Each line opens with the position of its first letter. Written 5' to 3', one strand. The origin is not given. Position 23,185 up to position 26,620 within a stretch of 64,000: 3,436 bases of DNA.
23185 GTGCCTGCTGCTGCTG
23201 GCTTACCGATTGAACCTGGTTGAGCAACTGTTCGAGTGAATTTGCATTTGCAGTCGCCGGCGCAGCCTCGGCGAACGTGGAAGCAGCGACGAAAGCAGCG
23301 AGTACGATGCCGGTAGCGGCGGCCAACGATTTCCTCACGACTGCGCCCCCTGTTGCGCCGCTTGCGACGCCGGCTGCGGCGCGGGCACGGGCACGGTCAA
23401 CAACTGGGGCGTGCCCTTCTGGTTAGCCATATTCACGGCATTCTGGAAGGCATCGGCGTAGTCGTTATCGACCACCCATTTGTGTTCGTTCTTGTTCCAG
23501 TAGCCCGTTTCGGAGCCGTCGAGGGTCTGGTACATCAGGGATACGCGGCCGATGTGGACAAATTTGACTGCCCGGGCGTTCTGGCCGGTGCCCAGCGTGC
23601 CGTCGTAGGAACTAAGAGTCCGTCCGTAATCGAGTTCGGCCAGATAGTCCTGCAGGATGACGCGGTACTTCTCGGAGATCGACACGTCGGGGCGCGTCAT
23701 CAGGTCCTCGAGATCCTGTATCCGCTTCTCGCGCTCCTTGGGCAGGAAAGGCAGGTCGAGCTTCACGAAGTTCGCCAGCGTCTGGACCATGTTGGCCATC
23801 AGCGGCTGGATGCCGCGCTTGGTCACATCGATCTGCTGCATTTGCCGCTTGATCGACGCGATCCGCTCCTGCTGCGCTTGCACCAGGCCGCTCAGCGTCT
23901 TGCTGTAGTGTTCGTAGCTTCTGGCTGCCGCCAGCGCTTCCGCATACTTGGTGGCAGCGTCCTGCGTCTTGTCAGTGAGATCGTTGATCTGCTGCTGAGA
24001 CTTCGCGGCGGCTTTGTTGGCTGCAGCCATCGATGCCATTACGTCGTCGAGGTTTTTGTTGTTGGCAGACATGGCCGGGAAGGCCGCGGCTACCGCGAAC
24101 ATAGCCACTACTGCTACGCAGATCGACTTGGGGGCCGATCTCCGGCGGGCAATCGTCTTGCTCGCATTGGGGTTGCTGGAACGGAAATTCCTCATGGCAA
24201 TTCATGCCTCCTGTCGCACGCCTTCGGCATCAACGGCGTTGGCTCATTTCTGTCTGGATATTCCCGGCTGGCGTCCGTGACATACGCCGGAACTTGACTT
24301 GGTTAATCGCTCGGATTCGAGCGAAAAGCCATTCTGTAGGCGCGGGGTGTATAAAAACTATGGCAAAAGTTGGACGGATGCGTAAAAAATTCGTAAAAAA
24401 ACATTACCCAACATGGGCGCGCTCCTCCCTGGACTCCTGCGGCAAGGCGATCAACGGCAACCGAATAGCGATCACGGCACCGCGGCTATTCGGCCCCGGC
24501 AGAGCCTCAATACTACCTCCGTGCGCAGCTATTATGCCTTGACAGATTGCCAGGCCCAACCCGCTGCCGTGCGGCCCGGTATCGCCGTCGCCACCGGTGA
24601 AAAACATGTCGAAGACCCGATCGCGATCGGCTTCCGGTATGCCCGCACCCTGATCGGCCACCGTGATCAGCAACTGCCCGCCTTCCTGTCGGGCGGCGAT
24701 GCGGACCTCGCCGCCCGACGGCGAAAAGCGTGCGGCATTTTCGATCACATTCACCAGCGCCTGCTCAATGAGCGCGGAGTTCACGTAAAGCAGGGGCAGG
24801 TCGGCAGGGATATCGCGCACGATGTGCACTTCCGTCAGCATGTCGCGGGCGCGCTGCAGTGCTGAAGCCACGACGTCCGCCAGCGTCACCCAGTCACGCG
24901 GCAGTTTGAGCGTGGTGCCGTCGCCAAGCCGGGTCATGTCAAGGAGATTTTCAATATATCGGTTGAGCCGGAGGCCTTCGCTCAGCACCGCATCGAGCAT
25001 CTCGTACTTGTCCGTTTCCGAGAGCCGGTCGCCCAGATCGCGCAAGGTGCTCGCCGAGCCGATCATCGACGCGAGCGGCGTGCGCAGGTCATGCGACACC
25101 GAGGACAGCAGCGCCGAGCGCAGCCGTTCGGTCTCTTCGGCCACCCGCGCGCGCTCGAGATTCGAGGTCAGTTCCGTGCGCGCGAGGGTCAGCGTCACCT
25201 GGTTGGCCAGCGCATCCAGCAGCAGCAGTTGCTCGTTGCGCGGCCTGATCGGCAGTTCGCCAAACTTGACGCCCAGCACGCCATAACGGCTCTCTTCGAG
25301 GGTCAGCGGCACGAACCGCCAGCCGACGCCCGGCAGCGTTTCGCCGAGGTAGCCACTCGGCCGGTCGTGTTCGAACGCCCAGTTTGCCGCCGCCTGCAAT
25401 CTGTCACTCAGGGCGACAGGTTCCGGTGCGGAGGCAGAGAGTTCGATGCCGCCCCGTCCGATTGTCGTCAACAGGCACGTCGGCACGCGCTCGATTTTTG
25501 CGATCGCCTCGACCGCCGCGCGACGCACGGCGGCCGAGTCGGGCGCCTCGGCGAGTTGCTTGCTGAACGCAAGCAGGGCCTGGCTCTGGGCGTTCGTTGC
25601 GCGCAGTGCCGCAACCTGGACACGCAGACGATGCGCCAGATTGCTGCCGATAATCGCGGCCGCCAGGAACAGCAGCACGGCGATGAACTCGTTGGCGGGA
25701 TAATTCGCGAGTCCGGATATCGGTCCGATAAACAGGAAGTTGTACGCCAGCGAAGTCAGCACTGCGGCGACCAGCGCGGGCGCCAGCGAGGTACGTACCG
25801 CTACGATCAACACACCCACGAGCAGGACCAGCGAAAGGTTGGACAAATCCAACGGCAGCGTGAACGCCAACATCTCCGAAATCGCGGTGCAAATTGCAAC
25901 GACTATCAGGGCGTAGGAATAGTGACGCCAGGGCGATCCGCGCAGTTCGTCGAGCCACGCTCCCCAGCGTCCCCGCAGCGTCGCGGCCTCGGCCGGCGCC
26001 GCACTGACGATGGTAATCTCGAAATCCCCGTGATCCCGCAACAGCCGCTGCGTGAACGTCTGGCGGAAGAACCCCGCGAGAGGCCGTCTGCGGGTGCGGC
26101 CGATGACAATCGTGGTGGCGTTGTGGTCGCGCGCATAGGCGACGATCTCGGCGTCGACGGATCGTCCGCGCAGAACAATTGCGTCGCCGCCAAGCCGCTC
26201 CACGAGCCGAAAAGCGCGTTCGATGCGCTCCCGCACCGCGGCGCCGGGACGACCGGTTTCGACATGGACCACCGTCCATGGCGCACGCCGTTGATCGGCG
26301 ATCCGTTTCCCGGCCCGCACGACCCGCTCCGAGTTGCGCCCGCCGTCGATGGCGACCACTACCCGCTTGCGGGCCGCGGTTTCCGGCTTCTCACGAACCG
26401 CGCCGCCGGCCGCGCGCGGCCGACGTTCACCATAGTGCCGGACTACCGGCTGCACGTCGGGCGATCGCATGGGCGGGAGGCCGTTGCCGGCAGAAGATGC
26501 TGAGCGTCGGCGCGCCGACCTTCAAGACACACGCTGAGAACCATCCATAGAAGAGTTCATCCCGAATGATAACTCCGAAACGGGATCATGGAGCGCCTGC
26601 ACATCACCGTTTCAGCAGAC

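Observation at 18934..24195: TonB2-type motor operon with two TtpC-like proteins and two ExbD but no TonB and no TPR gene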

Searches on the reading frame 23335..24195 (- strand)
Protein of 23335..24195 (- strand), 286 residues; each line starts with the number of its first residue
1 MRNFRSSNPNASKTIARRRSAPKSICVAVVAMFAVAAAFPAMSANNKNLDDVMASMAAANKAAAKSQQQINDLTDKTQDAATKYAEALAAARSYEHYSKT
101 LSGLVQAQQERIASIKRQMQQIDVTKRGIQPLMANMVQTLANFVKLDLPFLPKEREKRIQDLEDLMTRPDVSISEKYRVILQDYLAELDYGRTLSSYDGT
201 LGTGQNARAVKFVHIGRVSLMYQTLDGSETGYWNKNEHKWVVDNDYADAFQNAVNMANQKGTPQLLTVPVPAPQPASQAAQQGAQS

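Call 4: search_protein_families(library=pfam, proteins=[window:23335-24195:-], max_evalue=0.01)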
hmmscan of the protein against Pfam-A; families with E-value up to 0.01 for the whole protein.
window:23335-24195:- (286 aa): 3 families
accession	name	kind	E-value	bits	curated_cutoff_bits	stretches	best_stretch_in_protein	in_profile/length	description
PF11932.13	DUF3450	-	3e-74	249.8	32.6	1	33-270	2-240/241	Protein of unknown function (DUF3450)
PF09361.15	Phasin_2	-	0.0018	18.9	24.9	1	42-121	4-83/100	Phasin protein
PF09762.14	CCDC93_CC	-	0.0023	17.5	30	1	43-129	132-220/429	CCDC93 coiled-coil domain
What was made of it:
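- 23335..24195 (-): TtpB-like DUF3450 protein (286 aa): N-terminal signal or anchor segment, a coiled coil, then a globular domain. PF11932, E=3e-74 (call 4).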

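Call 31: search_solved_structures(query=A3, max_evalue=1)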
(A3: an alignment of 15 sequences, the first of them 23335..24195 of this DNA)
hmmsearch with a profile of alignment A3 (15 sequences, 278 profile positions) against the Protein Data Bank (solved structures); distinct sequences matched with E-value up to 1: 7.
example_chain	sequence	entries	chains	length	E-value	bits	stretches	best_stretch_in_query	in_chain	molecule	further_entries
5xg2_A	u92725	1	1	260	0.0012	21.5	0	28-124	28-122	Chromosome partition protein Smc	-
8p4y_A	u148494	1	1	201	0.075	15.6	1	46-129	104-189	Protein origami triangle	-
7bv6_B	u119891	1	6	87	0.14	14.7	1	61-121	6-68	Syntaxin-17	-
5lp4_A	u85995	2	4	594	0.39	13.2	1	70-124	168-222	Penicillin-binding protein 2 (Pbp2)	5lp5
9qid_B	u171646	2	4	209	0.45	13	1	38-103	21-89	GrpE protein homolog 1, mitochondrial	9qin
5xl1_C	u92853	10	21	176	0.72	12.4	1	50-142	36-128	Hemagglutinin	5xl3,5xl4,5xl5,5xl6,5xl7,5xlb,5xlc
2jua_A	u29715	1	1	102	0.96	12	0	50-145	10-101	de novo protein S836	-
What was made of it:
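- Tried and rejected: A PDB sequence search with the DUF3450 profile gave only coiled-coil noise (call 31).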

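Call 44: search_protein_families(library=ncbifam, proteins=[window:23335-24195:-], max_evalue=0.001)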
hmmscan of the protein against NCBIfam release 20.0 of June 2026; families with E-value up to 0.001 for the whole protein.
window:23335-24195:- (286 aa): 0 families

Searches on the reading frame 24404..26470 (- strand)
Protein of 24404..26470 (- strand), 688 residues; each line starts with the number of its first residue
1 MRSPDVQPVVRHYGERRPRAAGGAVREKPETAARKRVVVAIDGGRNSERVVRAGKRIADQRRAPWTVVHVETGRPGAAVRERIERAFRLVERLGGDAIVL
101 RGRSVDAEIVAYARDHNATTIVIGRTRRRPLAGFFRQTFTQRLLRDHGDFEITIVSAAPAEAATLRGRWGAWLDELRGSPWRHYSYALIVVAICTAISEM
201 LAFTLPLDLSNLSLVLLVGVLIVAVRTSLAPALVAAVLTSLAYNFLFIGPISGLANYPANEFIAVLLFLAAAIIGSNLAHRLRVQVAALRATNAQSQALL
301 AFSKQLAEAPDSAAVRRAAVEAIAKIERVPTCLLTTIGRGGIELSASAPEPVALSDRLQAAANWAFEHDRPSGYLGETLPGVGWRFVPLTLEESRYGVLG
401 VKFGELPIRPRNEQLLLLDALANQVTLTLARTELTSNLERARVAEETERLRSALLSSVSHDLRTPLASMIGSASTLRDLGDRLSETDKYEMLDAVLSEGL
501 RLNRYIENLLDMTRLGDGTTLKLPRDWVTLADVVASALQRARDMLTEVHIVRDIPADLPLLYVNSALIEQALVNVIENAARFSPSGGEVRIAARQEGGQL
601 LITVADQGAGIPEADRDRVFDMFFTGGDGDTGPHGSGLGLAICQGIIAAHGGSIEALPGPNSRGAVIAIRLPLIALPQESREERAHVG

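Call 4: search_protein_families(library=pfam, proteins=[window:24404-26470:-], max_evalue=0.01)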
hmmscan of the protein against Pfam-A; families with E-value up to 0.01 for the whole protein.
window:24404-26470:- (688 aa): 6 families
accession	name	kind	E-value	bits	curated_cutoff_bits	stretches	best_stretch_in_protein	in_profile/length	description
PF02518.31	HATPase_c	-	2.1e-23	83.3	26.4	1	566-673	4-109/111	Histidine kinase-, DNA gyrase B-, and HSP90-like ATPase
PF13493.11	DUF4118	-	1.4e-17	63.8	28.4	1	184-290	1-105/107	Domain of unknown function (DUF4118)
PF00512.31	HisKA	-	2.1e-15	56.9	26.9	1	451-518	2-66/66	His Kinase A (phospho-acceptor) domain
PF00582.32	Usp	-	1.7e-11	45.3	24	1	34-145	2-131/141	Universal stress protein family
PF13581.12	HATPase_c_2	-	1.5e-05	25.5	27.4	1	571-645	39-107/127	Histidine kinase-like ATPase domain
PF13492.12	GAF_3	-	0.00076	20.3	27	1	344-429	36-127/129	GAF domain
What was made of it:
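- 24404..26470 (-): KdpD-like sensor kinase lacking the N-terminal KdpD domain (Usp-DUF4118-GAF-HisKA-HATPase, 688 aa). Probable regulator of the operon. Pfam (call 4).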

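Call 44: search_protein_families(library=ncbifam, proteins=[window:24404-26470:-], max_evalue=0.001)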
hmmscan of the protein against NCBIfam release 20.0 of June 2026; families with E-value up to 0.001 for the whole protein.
window:24404-26470:- (688 aa): 80 families (the best 25 are shown)
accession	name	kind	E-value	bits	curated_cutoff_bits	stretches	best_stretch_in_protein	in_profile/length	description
NF007793.0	PRK10490.1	equivalog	2.7e-99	333.4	1123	1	33-678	249-887/895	two-component system sensor histidine kinase KdpD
NF033092.0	HK_WalK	equivalog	1.6e-36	126.1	725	1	445-672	366-593/594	cell wall metabolism sensor histidine kinase WalK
NF046044.1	PnpS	equivalog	3.7e-35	121.7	400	1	446-656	165-375/390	two-component system histidine kinase PnpS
NF006800.0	PRK09303.1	equivalog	7.2e-35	120.6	342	1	449-673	149-377/383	histidine kinase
NF008312.0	PRK11100.1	equivalog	5.9e-34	117.7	356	1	433-671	238-472/477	two-component system sensor histidine kinase CreC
TIGR02956.1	TMAO_torS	equivalog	2.1e-33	115.5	676.5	1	437-675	449-684/967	TMAO reductase system sensor histidine kinase/response regulator TorS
NF008468.0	PRK11360.1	equivalog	2.9e-33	115.1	646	1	432-673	375-608/616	two-component system sensor histidine kinase AtoS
NF045911.1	TCSHisKinNblS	equivalog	5.9e-31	107.5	1000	1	448-655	385-603/621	two-component system sensor histidine kinase NblS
TIGR02966.1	phoR_proteo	equivalog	7.2e-31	107.4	334.2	1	445-655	108-318/333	phosphate regulon sensor histidine kinase PhoR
NF012163.2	BaeS_SmeS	equivalog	1.5e-30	106.6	500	1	441-661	230-447/457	sensor histidine kinase efflux regulator BaeS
NF033091.0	HK_VanS_ACDEFG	equivalog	1.9e-30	106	400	1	436-657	59-280/293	vancomycin resistance histidine kinase VanS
TIGR01386.1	cztS_silS_copS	subfamily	6.8e-30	104.4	292.55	1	452-656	242-443/457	heavy metal sensor histidine kinase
NF047465.1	hybrid_HK_LvrA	exception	1.2e-29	103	1200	1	445-676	196-425/819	hybrid histidine kinase/response regulator LvrA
NF041880.1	EPS_EpsF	equivalog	3.2e-29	101.8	900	1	450-671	273-491/492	response regulator EpsF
NF041735.1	hist_kin_RppB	equivalog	9.9e-29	100.4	400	1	457-672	222-438/438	two-component system sensor histidine kinase RppB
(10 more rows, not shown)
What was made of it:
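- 24404..26470 (-): The best NCBIfam match is KdpD: 333 bits, aligned to KdpD positions 249-887, below the equivalog cut-off (call 44).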
